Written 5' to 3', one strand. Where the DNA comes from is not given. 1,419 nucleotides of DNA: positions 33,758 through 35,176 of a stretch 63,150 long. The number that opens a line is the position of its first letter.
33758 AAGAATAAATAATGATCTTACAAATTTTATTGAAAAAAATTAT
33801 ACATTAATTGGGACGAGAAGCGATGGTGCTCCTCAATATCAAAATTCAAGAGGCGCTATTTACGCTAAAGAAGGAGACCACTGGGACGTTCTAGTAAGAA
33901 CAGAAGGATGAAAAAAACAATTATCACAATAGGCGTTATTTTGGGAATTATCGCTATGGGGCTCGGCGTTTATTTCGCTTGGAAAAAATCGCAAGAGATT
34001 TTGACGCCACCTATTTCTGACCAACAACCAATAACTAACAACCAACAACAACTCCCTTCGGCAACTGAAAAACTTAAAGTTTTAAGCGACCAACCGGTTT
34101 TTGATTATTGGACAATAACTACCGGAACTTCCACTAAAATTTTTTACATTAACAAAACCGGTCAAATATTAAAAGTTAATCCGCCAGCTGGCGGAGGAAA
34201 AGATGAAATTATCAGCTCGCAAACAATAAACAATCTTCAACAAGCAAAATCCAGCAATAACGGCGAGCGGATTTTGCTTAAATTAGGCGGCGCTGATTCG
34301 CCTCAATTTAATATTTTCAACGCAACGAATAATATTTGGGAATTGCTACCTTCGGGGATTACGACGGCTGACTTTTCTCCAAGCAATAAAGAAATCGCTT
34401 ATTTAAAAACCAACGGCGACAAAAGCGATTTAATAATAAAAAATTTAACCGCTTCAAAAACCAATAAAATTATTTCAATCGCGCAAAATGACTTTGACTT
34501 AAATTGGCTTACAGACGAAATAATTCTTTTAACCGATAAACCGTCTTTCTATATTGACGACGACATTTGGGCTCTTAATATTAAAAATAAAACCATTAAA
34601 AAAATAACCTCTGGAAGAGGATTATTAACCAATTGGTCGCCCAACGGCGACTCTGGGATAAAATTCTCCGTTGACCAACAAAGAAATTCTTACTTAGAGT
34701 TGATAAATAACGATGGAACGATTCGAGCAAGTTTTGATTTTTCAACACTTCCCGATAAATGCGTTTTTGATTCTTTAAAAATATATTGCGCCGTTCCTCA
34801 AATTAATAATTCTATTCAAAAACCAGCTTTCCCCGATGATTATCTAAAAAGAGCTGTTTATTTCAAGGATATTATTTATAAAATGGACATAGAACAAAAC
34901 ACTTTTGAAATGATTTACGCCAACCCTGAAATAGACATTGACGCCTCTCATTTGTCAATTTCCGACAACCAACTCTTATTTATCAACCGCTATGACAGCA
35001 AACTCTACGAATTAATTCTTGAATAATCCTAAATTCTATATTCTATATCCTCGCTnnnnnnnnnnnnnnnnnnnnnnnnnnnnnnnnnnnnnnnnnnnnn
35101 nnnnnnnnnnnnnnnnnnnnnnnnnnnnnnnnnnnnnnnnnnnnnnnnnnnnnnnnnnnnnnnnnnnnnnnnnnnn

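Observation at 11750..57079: GC-rich 14-nt palindrome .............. inserted in frame (PPAGG) in five unrelated genes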

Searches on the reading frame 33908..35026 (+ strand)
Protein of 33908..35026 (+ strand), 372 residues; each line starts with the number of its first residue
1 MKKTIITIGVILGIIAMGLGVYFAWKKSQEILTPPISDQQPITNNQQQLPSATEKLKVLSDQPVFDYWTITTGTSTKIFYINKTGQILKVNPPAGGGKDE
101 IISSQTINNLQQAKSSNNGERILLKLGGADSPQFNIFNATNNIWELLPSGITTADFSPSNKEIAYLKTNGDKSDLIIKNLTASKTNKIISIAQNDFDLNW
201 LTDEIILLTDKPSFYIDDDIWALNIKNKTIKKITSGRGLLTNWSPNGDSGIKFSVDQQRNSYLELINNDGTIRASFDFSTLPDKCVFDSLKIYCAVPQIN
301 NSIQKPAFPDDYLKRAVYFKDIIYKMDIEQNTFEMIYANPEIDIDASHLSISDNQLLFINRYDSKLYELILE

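Call 10: find_encoding_contigs(protein=window:33908-35026:+, flank=10000, max_places=3)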
Protein window:33908-35026:+ (372 aa): 16 contigs read that carry it; 3 places shown.
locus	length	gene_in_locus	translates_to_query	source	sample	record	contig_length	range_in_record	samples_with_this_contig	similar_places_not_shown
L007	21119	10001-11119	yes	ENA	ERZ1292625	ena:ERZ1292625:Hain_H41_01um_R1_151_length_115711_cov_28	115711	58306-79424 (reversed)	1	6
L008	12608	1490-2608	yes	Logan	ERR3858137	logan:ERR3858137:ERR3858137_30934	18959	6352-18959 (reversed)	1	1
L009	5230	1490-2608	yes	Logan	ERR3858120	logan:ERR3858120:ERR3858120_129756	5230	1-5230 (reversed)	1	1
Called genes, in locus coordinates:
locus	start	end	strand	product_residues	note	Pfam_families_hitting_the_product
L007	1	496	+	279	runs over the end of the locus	-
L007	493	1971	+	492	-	-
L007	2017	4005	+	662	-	PF19590:TrbL_3 (weak)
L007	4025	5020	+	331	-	-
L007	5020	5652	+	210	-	PF12666:PrgI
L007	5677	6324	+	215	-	PF26593:TraC-like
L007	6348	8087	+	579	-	PF12846:AAA_10, PF19044:P-loop_TraG, PF01935:DUF87 (weak)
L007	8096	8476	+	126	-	-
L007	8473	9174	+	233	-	-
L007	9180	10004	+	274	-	PF18895:T4SS_pilin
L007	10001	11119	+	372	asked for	-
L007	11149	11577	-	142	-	PF01424:R3H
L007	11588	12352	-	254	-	PF02096:60KD_IMP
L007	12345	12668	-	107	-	PF00825:Ribonuclease_P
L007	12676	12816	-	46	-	-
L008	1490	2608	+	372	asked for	-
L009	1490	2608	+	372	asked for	-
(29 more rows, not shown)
